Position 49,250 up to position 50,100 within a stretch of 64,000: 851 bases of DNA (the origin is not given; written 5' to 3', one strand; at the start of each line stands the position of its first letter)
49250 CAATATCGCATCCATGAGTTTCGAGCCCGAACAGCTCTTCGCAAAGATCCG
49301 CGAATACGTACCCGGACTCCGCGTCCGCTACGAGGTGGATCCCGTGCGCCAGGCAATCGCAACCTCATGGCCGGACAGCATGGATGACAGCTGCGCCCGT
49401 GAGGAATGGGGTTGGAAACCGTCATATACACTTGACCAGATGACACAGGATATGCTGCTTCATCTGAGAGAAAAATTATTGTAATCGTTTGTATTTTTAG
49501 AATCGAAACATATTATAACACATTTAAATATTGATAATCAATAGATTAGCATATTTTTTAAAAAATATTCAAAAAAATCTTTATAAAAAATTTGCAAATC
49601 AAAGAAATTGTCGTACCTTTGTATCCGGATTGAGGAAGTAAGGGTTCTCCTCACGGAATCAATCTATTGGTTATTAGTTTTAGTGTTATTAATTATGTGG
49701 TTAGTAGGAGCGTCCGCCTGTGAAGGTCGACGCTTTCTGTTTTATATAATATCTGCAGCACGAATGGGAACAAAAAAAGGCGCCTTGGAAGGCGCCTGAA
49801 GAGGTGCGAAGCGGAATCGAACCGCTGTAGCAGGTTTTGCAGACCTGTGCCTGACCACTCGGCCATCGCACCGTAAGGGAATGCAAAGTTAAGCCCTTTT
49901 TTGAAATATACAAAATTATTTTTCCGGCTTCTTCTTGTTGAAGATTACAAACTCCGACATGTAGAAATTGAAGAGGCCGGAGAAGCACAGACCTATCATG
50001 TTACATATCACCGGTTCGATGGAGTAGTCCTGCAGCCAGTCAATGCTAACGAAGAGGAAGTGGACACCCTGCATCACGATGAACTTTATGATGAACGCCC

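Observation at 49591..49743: Orphan sRNA with a G/U-rich seed: candidate GcvB-like regulator of amino-acid metabolism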

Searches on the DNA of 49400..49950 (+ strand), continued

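Call 30: search_with_rna_model(model_id=R1, sources=[L081, L082, L083, L084, L085, L086, L087, L088, L089, L090, L091, L092, L093, L094, L095, L096, L097, L098, L099, L100, L101, L102, L103, L104, L105, L106, L107, L108, L109, L110, L111, L112, L113, L114, L115, L116, L117, L118, L119, L120, L121, L122, L123, L124, L125, L126, L127, L128, L129, L130, L131, L132, L133, L134, L135, L136, L137, L138, L139, L140, L141, L142, L143, L144, L145, L146, L147, L148, L149, L150, L151, L152, L153, L154, L155, L156, L157, L158, L159, L160, L161], max_evalue=0.1, make_alignment=true)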
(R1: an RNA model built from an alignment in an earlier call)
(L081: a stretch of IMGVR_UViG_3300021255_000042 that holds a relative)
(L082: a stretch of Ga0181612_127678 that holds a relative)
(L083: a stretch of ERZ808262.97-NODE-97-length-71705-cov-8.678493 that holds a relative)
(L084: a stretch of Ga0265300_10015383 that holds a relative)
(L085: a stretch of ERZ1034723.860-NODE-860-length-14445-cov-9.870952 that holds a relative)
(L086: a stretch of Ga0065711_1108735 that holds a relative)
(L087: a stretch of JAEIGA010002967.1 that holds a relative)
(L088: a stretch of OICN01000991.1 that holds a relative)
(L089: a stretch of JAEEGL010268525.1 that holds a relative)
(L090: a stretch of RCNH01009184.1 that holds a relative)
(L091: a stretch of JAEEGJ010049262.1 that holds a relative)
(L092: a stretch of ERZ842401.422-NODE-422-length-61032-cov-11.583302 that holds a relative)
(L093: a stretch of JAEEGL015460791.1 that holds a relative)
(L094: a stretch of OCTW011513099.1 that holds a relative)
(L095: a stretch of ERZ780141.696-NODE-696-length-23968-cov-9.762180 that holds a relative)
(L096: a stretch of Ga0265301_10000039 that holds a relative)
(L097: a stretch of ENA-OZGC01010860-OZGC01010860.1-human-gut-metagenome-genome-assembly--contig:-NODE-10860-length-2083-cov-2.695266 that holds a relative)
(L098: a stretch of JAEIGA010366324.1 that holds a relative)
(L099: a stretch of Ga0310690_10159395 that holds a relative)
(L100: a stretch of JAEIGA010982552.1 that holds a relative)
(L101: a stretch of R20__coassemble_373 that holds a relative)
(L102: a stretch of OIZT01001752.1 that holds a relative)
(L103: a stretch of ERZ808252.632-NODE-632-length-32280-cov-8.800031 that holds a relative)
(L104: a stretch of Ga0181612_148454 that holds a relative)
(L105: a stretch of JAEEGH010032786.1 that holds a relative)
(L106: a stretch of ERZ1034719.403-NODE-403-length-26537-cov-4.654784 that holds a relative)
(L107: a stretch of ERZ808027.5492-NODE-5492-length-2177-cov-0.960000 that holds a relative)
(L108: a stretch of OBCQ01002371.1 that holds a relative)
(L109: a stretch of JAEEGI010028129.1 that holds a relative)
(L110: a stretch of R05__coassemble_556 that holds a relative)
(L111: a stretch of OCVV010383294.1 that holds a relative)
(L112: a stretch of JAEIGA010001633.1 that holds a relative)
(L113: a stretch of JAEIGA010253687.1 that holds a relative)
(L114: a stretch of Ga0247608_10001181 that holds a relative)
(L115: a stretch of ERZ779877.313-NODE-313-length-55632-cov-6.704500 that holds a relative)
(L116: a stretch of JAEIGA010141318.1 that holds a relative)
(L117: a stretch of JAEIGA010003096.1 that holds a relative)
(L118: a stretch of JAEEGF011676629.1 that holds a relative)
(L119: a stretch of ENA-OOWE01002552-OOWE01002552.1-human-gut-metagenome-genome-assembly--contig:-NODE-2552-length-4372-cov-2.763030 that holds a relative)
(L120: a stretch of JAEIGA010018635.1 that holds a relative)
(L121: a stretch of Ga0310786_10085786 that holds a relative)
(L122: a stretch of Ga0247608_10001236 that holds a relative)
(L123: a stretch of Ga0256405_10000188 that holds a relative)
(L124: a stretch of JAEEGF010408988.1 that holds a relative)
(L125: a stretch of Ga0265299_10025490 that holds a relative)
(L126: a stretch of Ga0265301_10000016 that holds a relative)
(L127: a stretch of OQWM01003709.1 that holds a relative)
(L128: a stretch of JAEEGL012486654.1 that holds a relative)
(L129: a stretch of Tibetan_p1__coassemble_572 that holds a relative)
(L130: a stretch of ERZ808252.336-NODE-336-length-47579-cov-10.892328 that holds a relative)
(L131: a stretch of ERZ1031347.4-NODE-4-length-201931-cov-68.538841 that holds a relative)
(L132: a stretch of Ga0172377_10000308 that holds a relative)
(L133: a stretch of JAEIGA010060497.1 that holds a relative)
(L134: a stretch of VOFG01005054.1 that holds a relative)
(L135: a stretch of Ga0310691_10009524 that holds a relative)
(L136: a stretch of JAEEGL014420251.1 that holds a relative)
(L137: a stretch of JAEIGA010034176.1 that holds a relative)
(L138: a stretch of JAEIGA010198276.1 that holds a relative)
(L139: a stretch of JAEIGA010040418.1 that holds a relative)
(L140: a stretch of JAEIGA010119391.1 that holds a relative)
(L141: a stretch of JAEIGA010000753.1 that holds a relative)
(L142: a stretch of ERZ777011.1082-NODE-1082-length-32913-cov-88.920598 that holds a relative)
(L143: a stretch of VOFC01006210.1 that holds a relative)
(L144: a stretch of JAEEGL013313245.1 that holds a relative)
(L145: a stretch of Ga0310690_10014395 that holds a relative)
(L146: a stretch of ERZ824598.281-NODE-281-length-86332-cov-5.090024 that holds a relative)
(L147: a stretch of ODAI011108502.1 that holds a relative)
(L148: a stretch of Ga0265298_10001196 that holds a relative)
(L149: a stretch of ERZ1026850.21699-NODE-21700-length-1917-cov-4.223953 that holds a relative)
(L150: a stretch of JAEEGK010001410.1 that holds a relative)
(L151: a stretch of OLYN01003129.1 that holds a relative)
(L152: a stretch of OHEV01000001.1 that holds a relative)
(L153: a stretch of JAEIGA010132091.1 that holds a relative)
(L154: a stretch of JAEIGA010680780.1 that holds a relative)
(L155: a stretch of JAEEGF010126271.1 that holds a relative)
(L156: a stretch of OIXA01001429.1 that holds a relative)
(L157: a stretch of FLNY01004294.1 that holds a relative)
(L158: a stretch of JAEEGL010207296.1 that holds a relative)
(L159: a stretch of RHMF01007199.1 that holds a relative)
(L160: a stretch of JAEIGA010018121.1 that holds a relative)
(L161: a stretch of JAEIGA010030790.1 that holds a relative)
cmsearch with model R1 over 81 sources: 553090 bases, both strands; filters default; matches with E-value up to 0.1: 83.
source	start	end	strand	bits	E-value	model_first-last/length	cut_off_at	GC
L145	4913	5034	+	153.5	3.8e-26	1-123/123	no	0.42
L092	2566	2688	+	153.5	3.8e-26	1-123/123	no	0.43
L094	350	472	-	153.5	3.8e-26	1-123/123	no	0.4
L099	59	181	+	152.5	5.8e-26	1-123/123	no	0.4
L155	2000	2121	+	152.2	6.7e-26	1-123/123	no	0.41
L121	3032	3154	+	150.5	1.4e-25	1-123/123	no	0.41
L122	6526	6647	-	150.2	1.6e-25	1-123/123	no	0.41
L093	21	143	+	149.7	2e-25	1-123/123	no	0.41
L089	1659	1781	+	147.8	4.6e-25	1-123/123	no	0.4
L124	1405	1526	-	141.8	6e-24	1-123/123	no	0.4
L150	12598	12718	-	141.1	8.4e-24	1-123/123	no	0.4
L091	1987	2108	-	141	8.6e-24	1-123/123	no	0.39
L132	778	898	-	127.9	2.6e-21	1-123/123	no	0.45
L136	2551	2675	-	126.8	4.1e-21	1-123/123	no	0.4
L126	3838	3959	-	126.8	4.2e-21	1-123/123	no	0.43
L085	8717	8836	-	126.6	4.4e-21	1-123/123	no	0.44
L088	3541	3660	-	125.5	7.3e-21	1-123/123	no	0.44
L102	7986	8105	+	125.5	7.3e-21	1-123/123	no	0.44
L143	1960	2079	-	125.5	7.3e-21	1-123/123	no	0.44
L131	5131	5250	+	125.4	7.5e-21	1-123/123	no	0.44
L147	6606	6725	+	122.2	3e-20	1-123/123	no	0.43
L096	3407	3529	-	116.9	3.1e-19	1-123/123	no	0.4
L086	828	948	-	115.9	4.7e-19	1-123/123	no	0.41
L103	338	461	-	108.4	1.2e-17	1-123/123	no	0.36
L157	736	853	-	102.1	1.9e-16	1-123/123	no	0.43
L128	416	538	+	100.9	3.2e-16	1-123/123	no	0.41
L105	2448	2565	-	98.6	8.8e-16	1-123/123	no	0.4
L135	9622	9739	-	98.5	9.3e-16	1-123/123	no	0.41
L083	2215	2332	-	98.2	1e-15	1-123/123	no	0.36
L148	2096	2214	+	97.7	1.3e-15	1-123/123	no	0.4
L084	859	976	-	96.3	2.4e-15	1-123/123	no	0.4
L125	1794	1911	-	96.3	2.4e-15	1-123/123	no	0.4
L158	5209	5326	+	96.2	2.5e-15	1-123/123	no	0.4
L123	6188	6313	+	95.8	2.9e-15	1-123/123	no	0.36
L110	802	918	+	95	4.2e-15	1-123/123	no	0.42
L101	2988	3104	+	95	4.2e-15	1-123/123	no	0.38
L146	1751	1867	+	94.3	5.6e-15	1-123/123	no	0.39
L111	517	629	-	92.5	1.2e-14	1-123/123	no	0.35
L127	8703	8820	+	90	3.7e-14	1-123/123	no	0.36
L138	1790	1911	+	89.7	4.2e-14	1-123/123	no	0.37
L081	5532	5642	+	89.1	5.3e-14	1-123/123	no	0.37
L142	5186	5309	-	88.8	6.3e-14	1-123/123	no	0.4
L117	5427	5548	-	88.7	6.4e-14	1-123/123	no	0.39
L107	1515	1638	+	88.4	7.4e-14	1-123/123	no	0.4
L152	9475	9592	+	88.3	7.8e-14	1-123/123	no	0.37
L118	1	104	-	87.1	1.3e-13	1-106/123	3'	0.49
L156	1044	1161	+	86.4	1.8e-13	1-123/123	no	0.4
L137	12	134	-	86.4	1.8e-13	1-123/123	no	0.35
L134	8002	8119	+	86.1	2e-13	1-123/123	no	0.36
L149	223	340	-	86.1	2e-13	1-123/123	no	0.36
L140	3894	4015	-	86.1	2e-13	1-123/123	no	0.36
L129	5584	5707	-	85.6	2.5e-13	1-123/123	no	0.4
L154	789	914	+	84.9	3.3e-13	1-123/123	no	0.39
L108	3690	3807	+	84.8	3.5e-13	1-123/123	no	0.37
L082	1755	1871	-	84.7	3.7e-13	1-123/123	no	0.4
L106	14702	14819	+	84.3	4.4e-13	1-123/123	no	0.37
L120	1017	1140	-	83.1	7.3e-13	1-123/123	no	0.43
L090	1139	1251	+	81.6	1.4e-12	1-123/123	no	0.42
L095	1071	1188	-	81.4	1.6e-12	1-123/123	no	0.37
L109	9434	9545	+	80.4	2.4e-12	1-123/123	no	0.38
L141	245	366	-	79.9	3e-12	1-123/123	no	0.4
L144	299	402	+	79.2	4e-12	1-123/123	no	0.38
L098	2163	2252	-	78.5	5.3e-12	33-123/123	5'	0.33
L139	280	383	+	78.2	6.2e-12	1-123/123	no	0.41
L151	2819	2958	-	76.5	1.3e-11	1-123/123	no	0.39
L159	1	92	+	75.5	2e-11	33-123/123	5'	0.38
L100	24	116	+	75.5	2e-11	1-123/123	no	0.4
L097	1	83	+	74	3.8e-11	39-123/123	5'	0.34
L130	69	187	-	73.6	4.6e-11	1-123/123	no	0.41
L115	2040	2178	-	73.2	5.3e-11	1-123/123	no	0.4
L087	3411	3514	+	73.1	5.6e-11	1-123/123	no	0.38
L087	4169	4282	+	72.3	8.1e-11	1-123/123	no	0.39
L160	5614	5728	+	70.5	1.8e-10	1-123/123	no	0.41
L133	685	791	+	70.3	1.9e-10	1-123/123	no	0.41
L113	1186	1296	-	69.5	2.8e-10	1-123/123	no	0.39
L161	1768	1881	+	67.1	7.8e-10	1-123/123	no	0.34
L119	1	83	-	65.3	1.7e-09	1-88/123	3'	0.35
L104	5465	5573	-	64.8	2.1e-09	1-123/123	no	0.39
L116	2282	2405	-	64.6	2.3e-09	1-123/123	no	0.41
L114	10213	10320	+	61.2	9.9e-09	1-123/123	no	0.47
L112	2572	2658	-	56.7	7.2e-08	1-123/123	no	0.45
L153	1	94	-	52.7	4e-07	1-91/123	3'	0.33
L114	8211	8310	-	24.2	0.097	1-123/123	no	0.47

Alignment A2: 83 matches aligned to the model, 172 columns, each read 5' to 3' on its own strand. Consensus structure (alignment columns), stored with it:
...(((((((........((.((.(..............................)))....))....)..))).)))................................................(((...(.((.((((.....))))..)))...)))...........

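Call 57: search_with_rna_model(model_id=R1, sources=[L162, L163, L164, L165, L166, L167, L168, L169, L170, L171, L172, L173, L174, L175, L176, L177, L178, L179, L180, L181, L182, L183, L184, L185, L186, L187, L188, L189, L190, L191, L192, L193, L194, L195, L196, L197, L198, L199, L200, L201, L202, L203, L204, L205, L206, L207, L208, L209, L210, L211, L212, L213, L214, L215, L216, L217, L218, L219, L220, L221, L222, L223, L224, L225, L226, L227, L228, L229, L230, L231, L232, L233, L234, L235, L236, L237, L238, L239, L240, L241, L242, L243, L244, L245, L246, L247, L248, L249, L250, L251, L252, L253, L254, L255, L256, L257, L258, L259, L260, L261], max_evalue=5)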
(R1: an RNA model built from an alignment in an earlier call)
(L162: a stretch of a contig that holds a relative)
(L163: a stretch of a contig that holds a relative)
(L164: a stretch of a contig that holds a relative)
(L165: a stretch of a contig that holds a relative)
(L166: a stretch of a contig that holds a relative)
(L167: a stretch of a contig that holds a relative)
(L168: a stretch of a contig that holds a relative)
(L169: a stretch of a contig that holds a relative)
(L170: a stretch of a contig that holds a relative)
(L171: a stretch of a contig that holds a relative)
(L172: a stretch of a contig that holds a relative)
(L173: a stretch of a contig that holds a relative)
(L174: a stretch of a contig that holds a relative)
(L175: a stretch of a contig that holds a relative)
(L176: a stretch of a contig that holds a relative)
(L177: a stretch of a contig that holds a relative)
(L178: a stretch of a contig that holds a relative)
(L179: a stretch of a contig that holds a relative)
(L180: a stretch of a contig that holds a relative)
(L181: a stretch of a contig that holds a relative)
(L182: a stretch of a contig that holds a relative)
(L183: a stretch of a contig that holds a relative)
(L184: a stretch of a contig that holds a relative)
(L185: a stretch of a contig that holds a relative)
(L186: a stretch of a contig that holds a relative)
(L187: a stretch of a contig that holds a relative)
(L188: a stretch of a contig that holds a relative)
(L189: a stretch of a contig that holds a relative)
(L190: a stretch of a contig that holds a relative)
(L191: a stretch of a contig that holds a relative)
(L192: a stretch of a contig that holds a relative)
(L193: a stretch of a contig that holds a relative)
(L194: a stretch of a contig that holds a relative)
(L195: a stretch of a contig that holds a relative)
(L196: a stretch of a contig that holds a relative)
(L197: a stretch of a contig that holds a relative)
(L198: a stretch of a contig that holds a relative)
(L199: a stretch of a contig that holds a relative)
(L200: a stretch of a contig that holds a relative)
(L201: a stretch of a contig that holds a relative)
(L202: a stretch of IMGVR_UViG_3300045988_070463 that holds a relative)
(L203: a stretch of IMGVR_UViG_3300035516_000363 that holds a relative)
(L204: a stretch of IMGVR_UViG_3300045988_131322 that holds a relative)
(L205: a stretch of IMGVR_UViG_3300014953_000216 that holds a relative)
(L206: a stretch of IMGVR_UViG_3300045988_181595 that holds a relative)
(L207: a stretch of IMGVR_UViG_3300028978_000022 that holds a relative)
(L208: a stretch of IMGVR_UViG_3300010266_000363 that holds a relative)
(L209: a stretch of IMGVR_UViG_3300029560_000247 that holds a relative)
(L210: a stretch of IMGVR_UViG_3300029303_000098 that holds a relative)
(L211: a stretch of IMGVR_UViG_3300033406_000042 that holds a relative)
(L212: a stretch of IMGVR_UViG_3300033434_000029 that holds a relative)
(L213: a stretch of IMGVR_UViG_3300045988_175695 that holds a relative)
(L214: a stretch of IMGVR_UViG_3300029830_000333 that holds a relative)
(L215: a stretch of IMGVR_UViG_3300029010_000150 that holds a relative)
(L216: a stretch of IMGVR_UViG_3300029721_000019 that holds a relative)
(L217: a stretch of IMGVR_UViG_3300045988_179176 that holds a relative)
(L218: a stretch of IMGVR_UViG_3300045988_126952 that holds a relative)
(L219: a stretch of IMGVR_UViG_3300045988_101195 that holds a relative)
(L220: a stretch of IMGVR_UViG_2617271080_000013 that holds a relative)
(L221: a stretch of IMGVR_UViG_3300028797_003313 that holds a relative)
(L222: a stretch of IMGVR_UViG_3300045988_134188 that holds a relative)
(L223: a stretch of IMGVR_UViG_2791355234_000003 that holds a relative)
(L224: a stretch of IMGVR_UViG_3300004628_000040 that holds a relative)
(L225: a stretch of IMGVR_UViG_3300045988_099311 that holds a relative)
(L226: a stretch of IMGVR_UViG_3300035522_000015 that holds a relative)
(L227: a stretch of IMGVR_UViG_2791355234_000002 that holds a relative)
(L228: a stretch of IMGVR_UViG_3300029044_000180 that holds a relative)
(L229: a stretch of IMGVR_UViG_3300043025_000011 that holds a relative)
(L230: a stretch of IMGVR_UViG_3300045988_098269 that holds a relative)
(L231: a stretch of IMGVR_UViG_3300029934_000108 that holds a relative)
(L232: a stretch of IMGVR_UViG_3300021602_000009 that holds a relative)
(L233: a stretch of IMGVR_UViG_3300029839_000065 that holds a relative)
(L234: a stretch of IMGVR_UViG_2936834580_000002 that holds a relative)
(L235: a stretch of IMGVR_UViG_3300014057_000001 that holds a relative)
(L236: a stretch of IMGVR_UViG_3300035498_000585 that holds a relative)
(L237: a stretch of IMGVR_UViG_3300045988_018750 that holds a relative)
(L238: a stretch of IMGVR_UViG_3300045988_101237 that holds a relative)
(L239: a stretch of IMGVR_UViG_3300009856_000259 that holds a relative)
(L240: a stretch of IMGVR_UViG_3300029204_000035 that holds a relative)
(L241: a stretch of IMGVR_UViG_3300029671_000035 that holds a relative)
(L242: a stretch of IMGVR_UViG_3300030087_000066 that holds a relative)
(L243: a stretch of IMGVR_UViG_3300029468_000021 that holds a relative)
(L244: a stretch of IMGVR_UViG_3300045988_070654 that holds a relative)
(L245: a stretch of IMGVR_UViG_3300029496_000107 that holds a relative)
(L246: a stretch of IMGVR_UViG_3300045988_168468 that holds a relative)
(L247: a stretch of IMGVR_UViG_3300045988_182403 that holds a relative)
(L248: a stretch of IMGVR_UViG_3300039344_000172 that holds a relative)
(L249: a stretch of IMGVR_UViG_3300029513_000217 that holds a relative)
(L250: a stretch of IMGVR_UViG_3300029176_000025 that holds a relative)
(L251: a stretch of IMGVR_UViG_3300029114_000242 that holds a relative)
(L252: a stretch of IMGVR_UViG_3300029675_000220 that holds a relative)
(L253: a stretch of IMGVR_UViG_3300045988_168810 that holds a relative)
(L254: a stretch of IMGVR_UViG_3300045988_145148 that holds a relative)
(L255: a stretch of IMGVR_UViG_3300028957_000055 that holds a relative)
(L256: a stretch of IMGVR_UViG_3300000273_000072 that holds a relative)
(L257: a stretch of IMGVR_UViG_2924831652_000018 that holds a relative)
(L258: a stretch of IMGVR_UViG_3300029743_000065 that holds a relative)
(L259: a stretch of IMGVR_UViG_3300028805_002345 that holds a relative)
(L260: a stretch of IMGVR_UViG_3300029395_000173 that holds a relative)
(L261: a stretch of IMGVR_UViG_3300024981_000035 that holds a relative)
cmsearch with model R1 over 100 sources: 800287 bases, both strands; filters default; matches with E-value up to 5: 91.
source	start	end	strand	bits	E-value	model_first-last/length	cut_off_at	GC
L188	6516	6638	+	156.1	1.7e-26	1-123/123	no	0.4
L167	2145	2267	+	153.6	5.1e-26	1-123/123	no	0.41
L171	10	132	+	151.4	1.4e-25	1-123/123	no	0.41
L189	1913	2035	-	151.1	1.5e-25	1-123/123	no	0.42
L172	6272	6394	+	150.8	1.8e-25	1-123/123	no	0.42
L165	1205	1327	-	150.7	1.8e-25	1-123/123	no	0.41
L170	3364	3483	+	128.4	3e-21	1-123/123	no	0.43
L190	1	112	-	127.6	4.3e-21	1-113/123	3'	0.42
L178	4305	4424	+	125.5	1.1e-20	1-123/123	no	0.44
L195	2053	2172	-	125.5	1.1e-20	1-123/123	no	0.44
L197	10375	10494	-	125.5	1.1e-20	1-123/123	no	0.44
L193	1867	1986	-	125.4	1.1e-20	1-123/123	no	0.44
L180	4627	4748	+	120.4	9.8e-20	1-123/123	no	0.43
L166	402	521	+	115.3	8.9e-19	1-123/123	no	0.46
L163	1917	2037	-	112.6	2.8e-18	1-123/123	no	0.44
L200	1297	1414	-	107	3.3e-17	1-123/123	no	0.37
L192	577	701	+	102.4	2.4e-16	1-123/123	no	0.46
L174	4077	4194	+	99.1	1e-15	1-123/123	no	0.38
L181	5157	5274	+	98.9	1.1e-15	1-123/123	no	0.39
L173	1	81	+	97.2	2.3e-15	42-123/123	5'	0.36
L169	3800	3925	-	97.2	2.3e-15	1-123/123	no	0.37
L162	9782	9907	+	96.6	3e-15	1-123/123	no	0.35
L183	3143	3260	-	96.3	3.4e-15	1-123/123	no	0.41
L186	2429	2546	+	96.3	3.5e-15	1-123/123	no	0.4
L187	1038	1161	+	89.8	5.8e-14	1-123/123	no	0.39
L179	4197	4310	+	88.3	1.1e-13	1-123/123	no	0.36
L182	3331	3454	+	87.3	1.7e-13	1-123/123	no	0.37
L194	790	907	-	86.5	2.4e-13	1-123/123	no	0.37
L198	2504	2621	-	86.4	2.6e-13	1-123/123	no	0.37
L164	3810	3933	-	83.9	7.4e-13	1-123/123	no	0.42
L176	1888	2012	-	82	1.7e-12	1-123/123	no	0.38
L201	1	97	+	77.6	1.2e-11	25-123/123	5'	0.35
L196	558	679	-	77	1.5e-11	1-123/123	no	0.44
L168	1121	1231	+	73.8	6e-11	1-123/123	no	0.42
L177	1880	1993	+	72.9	9.1e-11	1-123/123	no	0.54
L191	2402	2506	+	71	2e-10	1-105/123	3'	0.44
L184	2552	2668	-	65.7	2e-09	1-123/123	no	0.42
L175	1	98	-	63.6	5.2e-09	1-97/123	3'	0.37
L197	90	181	-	52.7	5.9e-07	1-123/123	no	0.51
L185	4706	4826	+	46.2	9.9e-06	1-123/123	no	0.5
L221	6001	6124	+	30.2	0.011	1-123/123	no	0.37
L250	4764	4887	+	28.3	0.024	1-123/123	no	0.35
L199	5254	5369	-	27.8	0.029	1-123/123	no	0.43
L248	1470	1592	+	25.4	0.085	1-123/123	no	0.36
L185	2408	2473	-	24.9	0.1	42-112/123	no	0.42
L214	81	195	+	24.9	0.1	1-123/123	no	0.32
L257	8982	9073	-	24.7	0.11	1-123/123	no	0.3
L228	1823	1948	+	24.5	0.12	1-123/123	no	0.3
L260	1171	1296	+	23.9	0.16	1-123/123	no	0.32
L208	9709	9800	-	23.9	0.16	1-123/123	no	0.32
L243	3980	4071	+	23.9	0.16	1-123/123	no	0.32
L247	169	292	+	23.4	0.2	1-123/123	no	0.33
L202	480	571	+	23.4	0.2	1-123/123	no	0.33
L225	6592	6683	+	23.4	0.2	1-123/123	no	0.33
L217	5308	5427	-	22.8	0.26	1-123/123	no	0.32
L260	8885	8997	+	22.3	0.32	1-123/123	no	0.35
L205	13893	13985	-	22.2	0.33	1-123/123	no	0.31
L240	12744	12836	-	22.2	0.33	1-123/123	no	0.31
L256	5185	5277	-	22.2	0.33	1-123/123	no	0.31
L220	1280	1400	+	22.1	0.35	1-123/123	no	0.34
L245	9224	9316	-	22.1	0.35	1-123/123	no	0.31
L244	7729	7821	-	22.1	0.35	1-123/123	no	0.31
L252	4639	4763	-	22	0.36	1-123/123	no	0.32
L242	495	604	+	21.7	0.42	1-123/123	no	0.33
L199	7295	7323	+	21.4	0.48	54-82/123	3'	0.21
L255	464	554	+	20.9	0.59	1-123/123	no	0.32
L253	7645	7751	-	20.9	0.6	1-123/123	no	0.29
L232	422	540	+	20.8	0.61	1-123/123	no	0.35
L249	5689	5785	-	20.8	0.61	1-123/123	no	0.33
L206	6958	7077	+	20.6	0.66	1-123/123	no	0.32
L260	926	1032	+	20.2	0.8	1-123/123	no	0.42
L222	13357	13441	-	20.2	0.81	1-123/123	no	0.33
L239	4758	4854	+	20.1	0.83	1-123/123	no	0.31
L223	9381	9495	-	19.9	0.92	1-123/123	no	0.38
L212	2604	2702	-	19.8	0.97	1-123/123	no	0.35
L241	5175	5270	+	19.7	0.98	1-123/123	no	0.31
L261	6139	6244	-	19.5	1.1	1-123/123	no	0.31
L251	688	777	+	19.5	1.1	1-123/123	no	0.33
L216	1879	1968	-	19.5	1.1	1-123/123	no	0.33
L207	1101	1192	+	19.3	1.2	1-123/123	no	0.34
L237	1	90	+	19.1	1.3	37-123/123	5'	0.32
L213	10971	11066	+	18.6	1.6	1-123/123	no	0.33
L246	14394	14489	+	18.6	1.6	1-123/123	no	0.33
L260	9136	9232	+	18.6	1.6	1-123/123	no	0.28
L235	1960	2061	+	18.5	1.7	1-123/123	no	0.33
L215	250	342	+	17.5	2.6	1-123/123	no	0.3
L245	6406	6517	+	17.4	2.7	1-123/123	no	0.37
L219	425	515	-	17.3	2.8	1-123/123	no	0.34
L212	4475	4582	-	17.1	3.1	1-123/123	no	0.31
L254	9974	10061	+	17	3.2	1-123/123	no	0.28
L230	9134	9194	+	16.7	3.7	54-112/123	no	0.31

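Call 64: search_dna_similar(query=window:49660-49745:+, collection=phages, mode=distant, max_evalue=0.01)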
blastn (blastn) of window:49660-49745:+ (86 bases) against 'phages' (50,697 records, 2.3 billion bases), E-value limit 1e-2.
No match.
